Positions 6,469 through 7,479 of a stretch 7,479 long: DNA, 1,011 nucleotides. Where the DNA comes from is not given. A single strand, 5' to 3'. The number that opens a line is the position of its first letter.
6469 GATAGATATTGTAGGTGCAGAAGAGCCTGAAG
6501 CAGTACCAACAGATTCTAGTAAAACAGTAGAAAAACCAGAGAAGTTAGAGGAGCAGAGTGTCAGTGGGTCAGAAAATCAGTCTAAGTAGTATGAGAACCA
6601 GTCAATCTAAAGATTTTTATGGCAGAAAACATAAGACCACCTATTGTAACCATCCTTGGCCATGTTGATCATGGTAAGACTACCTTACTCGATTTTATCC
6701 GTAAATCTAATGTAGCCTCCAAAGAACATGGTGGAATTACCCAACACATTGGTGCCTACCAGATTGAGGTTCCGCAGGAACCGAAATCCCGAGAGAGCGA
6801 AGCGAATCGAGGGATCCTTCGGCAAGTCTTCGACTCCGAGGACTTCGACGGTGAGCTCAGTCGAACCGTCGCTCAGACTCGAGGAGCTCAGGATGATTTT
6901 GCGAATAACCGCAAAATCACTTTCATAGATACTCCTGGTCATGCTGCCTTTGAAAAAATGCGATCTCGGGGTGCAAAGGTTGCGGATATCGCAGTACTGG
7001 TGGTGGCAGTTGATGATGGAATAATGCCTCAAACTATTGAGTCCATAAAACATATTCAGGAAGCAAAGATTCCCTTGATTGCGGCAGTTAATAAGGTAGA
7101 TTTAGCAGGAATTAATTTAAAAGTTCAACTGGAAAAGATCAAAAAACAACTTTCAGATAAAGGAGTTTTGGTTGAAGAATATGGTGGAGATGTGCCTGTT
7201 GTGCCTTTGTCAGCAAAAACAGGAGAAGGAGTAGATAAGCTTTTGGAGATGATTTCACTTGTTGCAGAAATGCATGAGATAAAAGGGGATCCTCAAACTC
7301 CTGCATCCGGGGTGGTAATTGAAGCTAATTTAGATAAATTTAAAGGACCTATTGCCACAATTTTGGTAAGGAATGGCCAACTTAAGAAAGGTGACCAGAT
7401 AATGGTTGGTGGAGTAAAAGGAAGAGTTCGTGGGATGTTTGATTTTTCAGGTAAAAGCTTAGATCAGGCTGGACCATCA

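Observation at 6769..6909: In-frame 141-nt palindromic GC-rich element inside the essential IF2 G domain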

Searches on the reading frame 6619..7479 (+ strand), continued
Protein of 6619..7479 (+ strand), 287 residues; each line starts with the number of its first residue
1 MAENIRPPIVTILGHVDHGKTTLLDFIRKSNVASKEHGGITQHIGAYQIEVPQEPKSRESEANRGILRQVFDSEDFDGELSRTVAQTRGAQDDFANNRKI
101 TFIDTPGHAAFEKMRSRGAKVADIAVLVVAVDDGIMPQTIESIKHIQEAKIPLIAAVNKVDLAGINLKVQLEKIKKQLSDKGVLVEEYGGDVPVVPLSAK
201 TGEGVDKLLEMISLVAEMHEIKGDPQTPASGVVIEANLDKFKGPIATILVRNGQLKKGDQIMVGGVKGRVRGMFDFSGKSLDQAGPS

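Call 50: find_encoding_contigs(protein=P0071, flank=10000, max_places=1)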
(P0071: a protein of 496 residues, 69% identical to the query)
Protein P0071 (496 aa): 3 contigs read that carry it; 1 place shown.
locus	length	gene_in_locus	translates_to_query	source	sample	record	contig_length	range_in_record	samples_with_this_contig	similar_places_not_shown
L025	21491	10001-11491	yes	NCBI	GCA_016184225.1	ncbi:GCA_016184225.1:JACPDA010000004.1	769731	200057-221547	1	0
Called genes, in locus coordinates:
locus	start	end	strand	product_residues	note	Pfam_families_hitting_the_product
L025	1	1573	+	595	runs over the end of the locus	PF00009:GTP_EFTU, PF00679:EFG_C, PF06421:LepA_C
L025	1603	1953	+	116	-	-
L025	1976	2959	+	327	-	PF02016:Peptidase_S66, PF17676:Peptidase_S66C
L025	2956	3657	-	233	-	-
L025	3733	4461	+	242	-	PF01628:HrcA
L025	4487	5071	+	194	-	PF01025:GrpE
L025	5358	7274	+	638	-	PF00012:HSP70, PF06723:MreB_Mbl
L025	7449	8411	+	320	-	PF00226:DnaJ, PF01556:DnaJ_C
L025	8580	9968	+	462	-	PF00013:KH_1 (faint), PF08529:NusA_N (weak), PF13184:KH_NusA_1st, PF26594:KH_NusA_2nd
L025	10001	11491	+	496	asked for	PF00009:GTP_EFTU, PF01926:MMR_HSR1, PF22042:EF-G_D2, PF03144:GTP_EFTU_D2 (faint), PF11987:IF-2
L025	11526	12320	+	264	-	-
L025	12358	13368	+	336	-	-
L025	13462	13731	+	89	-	PF00312:Ribosomal_S15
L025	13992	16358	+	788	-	PF01138:RNase_PH, PF03725:RNase_PH_C, PF03726:PNPase (weak), PF01138:RNase_PH, PF00013:KH_1, PF00575:S1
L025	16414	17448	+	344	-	PF00004:AAA, PF07728:AAA_5 (weak), PF22667:Lon_lid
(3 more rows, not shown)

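Call 51: find_encoding_contigs(protein=P0050, flank=10000, max_places=1)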
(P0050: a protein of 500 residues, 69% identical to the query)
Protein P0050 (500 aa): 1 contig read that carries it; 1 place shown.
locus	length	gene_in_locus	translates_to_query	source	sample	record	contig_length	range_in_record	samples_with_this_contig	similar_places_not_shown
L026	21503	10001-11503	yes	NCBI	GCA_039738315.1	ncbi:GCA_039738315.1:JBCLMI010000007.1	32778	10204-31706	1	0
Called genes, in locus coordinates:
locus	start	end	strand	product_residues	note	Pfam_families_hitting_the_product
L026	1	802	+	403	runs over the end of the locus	PF05977:MFS_3, PF07690:MFS_1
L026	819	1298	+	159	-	PF00254:FKBP_C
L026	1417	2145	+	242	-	PF01628:HrcA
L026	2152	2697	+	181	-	PF01025:GrpE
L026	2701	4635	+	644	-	PF00012:HSP70, PF06723:MreB_Mbl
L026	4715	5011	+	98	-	PF01541:GIY-YIG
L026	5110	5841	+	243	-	PF01522:Polysacc_deac_1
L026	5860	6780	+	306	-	PF00226:DnaJ, PF01556:DnaJ_C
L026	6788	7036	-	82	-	PF05063:MT-A70 (weak)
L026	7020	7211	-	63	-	-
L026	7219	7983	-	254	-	PF06044:DpnI, PF17726:DpnI_C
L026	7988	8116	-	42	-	-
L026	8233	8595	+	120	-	PF06271:RDD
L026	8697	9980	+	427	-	PF00013:KH_1 (faint), PF08529:NusA_N (weak), PF13184:KH_NusA_1st, PF26594:KH_NusA_2nd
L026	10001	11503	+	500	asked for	PF00009:GTP_EFTU, PF01926:MMR_HSR1, PF22042:EF-G_D2, PF03144:GTP_EFTU_D2 (faint), PF11987:IF-2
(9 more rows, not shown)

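Call 52: find_encoding_contigs(protein=P0010, flank=10000, max_places=1)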
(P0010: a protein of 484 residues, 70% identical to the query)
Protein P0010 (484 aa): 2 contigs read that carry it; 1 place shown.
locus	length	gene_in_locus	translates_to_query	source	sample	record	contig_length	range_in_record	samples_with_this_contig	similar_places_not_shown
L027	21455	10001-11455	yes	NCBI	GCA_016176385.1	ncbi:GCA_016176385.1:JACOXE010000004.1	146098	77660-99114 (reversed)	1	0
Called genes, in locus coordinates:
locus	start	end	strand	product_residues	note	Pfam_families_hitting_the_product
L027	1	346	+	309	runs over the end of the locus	PF02016:Peptidase_S66, PF17676:Peptidase_S66C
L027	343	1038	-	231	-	-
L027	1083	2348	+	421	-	PF05977:MFS_3, PF07690:MFS_1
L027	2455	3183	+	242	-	PF01628:HrcA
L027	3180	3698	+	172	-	PF01025:GrpE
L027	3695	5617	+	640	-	PF00012:HSP70, PF06723:MreB_Mbl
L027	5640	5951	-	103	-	-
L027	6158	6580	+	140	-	PF01909:NTP_transf_2, PF18765:Polbeta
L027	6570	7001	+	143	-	PF01934:HepT-like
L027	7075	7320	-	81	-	-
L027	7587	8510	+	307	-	PF00226:DnaJ, PF01556:DnaJ_C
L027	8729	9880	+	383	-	PF08529:NusA_N, PF13184:KH_NusA_1st, PF00013:KH_1 (faint), PF26594:KH_NusA_2nd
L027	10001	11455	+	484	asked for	PF00009:GTP_EFTU, PF00071:Ras (weak), PF01926:MMR_HSR1, PF02421:FeoB_N (weak), PF22042:EF-G_D2, PF11987:IF-2, PF03144:GTP_EFTU_D2 (weak)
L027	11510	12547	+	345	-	-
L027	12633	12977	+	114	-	-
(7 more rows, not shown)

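Call 55: predict_structure(alignment_id=A2)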
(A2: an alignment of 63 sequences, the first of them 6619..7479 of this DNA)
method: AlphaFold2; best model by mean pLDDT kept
length: 287 residues; sequences in the alignment: 63
mean_pLDDT: 76.9   pTM: 0.74
mean pLDDT of the five models: 76.9, 74.0, 71.0, 66.8, 65.3
residues with pLDDT >= 90: 81; 70-90: 127; 50-70: 52; < 50: 27
segments of 3 or more residues with pLDDT < 50: 32-34, 38-43, 71-73, 84-94
pLDDT, mean of each block of 10 residues (from residue 1): 78 80 78 47 63 59 52 52 49 60 72 77 92 91 92 94 93 94 77 92 90 89 82 72 77 87 80 81 81
secondary structure, 60 per line:
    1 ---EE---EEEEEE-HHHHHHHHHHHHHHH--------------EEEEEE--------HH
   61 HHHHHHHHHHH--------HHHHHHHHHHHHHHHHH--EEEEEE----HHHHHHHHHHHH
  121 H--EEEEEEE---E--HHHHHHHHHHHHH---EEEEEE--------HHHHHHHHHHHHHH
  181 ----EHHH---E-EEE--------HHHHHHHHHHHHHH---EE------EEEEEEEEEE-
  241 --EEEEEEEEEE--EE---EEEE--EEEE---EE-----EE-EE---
elements in order: E9-14 H16-30 E45-50 H59-71 H80-96 E99-104 H109-121 E124-130 H137-149 E153-158 H167-180 E194-196 H205-218 E230-239 E243-252 E260-263 E266-269

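Call 65: search_solved_structures(query=window:6619-7479:+, max_evalue=1e-10, show_alignments=2)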
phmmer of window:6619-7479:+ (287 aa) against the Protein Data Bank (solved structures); distinct sequences matched with E-value up to 1e-10: 117 (the best 60 are shown).
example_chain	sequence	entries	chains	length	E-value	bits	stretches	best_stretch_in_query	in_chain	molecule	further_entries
4b44_A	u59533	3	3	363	1.8e-74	254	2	100-286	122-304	TRANSLATION INITIATION FACTOR IF-2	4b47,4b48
4b3x_A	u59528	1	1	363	2.3e-74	253.6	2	100-286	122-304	TRANSLATION INITIATION FACTOR IF-2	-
4kjz_A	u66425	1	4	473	3.8e-74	252.9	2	100-286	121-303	Translation initiation factor IF-2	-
3j4j_A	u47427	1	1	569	7.1e-74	252.1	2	100-286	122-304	Translation initiation factor IF-2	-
5lmv_a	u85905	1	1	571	7.2e-74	252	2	100-286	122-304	Translation initiation factor IF-2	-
4b43_A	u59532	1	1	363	5.1e-72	246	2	100-286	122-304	TRANSLATION INITIATION FACTOR IF-2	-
7uiu_x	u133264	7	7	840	2.4e-71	243.8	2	99-287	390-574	Translation initiation factor IF-2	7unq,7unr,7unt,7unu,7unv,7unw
6o7k_f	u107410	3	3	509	8.4e-71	242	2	97-287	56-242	Translation initiation factor IF-2 | Translation initiation factor IF2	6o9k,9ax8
3jcj_f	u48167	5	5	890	4.8e-70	239.5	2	97-287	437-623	Translation initiation factor IF-2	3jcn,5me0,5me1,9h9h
1zo1_I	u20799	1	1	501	6.8e-70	239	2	97-287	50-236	translation initiation factor 2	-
9ojm_7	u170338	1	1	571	3.4e-69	236.7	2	97-287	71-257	Translation initiation factor IF-2, mitochondrial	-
6gaw_BC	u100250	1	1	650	4.9e-69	236.2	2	97-287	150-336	Translation initiation factor IF-2, mitochondrial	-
6gaz_BC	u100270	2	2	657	5.1e-69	236.1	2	97-287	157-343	Translation initiation factor IF-2, mitochondrial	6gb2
8qrn_7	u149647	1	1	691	8.1e-69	235.5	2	97-287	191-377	Translation initiation factor IF-2, mitochondrial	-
6rw5_7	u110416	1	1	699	8.4e-69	235.4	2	97-287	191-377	Translation initiation factor IF-2, mitochondrial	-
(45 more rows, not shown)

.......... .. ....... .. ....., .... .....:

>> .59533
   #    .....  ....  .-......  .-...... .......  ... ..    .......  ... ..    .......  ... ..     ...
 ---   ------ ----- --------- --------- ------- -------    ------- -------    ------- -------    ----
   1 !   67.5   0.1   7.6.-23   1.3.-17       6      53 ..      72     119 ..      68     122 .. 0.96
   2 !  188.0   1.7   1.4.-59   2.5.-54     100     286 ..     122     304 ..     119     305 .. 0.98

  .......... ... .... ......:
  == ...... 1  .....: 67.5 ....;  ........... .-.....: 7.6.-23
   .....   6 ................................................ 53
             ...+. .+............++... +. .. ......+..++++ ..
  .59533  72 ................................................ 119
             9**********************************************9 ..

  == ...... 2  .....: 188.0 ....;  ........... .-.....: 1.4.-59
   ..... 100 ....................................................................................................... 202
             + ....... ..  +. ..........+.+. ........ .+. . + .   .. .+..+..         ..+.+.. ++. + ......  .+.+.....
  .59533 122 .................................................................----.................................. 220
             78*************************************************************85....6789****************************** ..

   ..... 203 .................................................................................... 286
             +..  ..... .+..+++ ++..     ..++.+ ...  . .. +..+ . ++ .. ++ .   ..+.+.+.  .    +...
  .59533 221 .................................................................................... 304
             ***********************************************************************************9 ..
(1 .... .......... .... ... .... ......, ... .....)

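Call 67: search_protein_families(library=pfam, proteins=[window:6619-7479:+], max_evalue=0.01)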
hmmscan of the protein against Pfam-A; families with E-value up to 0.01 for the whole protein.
window:6619-7479:+ (287 aa): 11 families
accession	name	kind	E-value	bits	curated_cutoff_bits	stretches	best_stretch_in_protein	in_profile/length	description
PF00009.33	GTP_EFTU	-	3.7e-41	141.2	26.5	1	9-214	5-184/188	Elongation factor Tu GTP binding domain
PF22042.2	EF-G_D2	-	1.1e-15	57.9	27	1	228-287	1-63/84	Elongation factor G domain 2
PF01926.29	MMR_HSR1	-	3.3e-09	37.3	21.9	1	10-159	2-113/113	50S ribosome-binding GTPase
PF02421.24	FeoB_N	-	1.9e-05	24.7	27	1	96-211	45-155/156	Ferrous iron transport protein B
PF00071.28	Ras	-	2.6e-05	24.3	21.6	1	70-212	18-156/162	Ras family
PF03029.23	ATP_bind_1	-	8.1e-05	23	27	1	97-213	90-235/240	Conserved hypothetical ATP binding protein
PF00350.29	Dynamin_N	-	0.0018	18.8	27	0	10-144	1-151/168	Dynamin family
PF03144.31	GTP_EFTU_D2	-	0.0021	18.9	30.3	1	243-278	1-43/73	Elongation factor Tu domain 2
PF08477.19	Roc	-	0.0022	18.6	27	0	84-161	41-119/119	Ras of Complex, Roc, domain of DAPkinase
PF03193.22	RsgA_GTPase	-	0.0023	18.2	30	0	122-212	23-104/174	RsgA GTPase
PF09439.16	SRPRB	-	0.0036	17.1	25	0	88-143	37-92/178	Signal recognition particle receptor beta subunit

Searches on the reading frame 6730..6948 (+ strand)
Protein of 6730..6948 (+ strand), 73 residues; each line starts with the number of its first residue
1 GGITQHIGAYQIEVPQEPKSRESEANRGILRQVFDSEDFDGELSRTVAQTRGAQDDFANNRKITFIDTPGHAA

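Call 41: search_protein_representatives(protein=window:6730-6948:+)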
Query: 73 residues. Proteins with E-value up to 0.001 (for the whole library): 10; up to 1e-10: 1; up to 1e-30: 0. The best 10 are listed.
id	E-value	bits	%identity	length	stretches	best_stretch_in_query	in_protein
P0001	1.6e-14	69.6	79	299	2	1-34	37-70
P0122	1.2e-10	57.4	75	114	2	1-30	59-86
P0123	5.9e-07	45.7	60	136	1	1-73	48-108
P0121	2.8e-06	43.5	83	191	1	28-57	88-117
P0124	1.1e-05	41.6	82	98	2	51-73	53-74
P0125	2.5e-05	40.5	50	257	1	1-73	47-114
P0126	4.8e-05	39.6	60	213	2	1-35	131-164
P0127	1.2e-04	38.3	50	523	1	1-73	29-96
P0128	1.6e-04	38.0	82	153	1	1-33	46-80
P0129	4.6e-04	36.5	37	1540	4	21-54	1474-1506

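Call 61: find_encoding_contigs(protein=P0127, flank=3000, max_places=1)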
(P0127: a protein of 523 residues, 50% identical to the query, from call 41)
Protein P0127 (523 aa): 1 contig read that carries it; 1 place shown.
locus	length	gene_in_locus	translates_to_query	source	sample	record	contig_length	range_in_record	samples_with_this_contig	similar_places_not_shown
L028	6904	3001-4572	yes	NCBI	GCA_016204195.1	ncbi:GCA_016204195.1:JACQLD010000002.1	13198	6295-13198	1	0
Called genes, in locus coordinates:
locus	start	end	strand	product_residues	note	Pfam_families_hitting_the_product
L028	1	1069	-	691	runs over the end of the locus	-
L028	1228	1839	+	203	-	-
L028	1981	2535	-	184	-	-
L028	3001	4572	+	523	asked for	PF00009:GTP_EFTU, PF01926:MMR_HSR1 (weak), PF22042:EF-G_D2, PF11987:IF-2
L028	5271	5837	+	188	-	PF01510:Amidase_2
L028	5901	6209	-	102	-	-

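Call 62: find_encoding_contigs(protein=P0122, flank=3000, max_places=1)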
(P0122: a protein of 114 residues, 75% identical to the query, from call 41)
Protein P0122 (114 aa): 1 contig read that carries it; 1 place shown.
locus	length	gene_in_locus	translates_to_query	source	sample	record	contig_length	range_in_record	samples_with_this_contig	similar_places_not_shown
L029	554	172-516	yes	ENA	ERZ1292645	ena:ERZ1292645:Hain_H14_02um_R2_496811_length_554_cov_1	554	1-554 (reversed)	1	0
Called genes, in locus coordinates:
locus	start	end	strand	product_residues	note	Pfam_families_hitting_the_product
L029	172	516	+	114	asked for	PF00009:GTP_EFTU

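Call 63: find_encoding_contigs(protein=P0126, flank=3000, max_places=1)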
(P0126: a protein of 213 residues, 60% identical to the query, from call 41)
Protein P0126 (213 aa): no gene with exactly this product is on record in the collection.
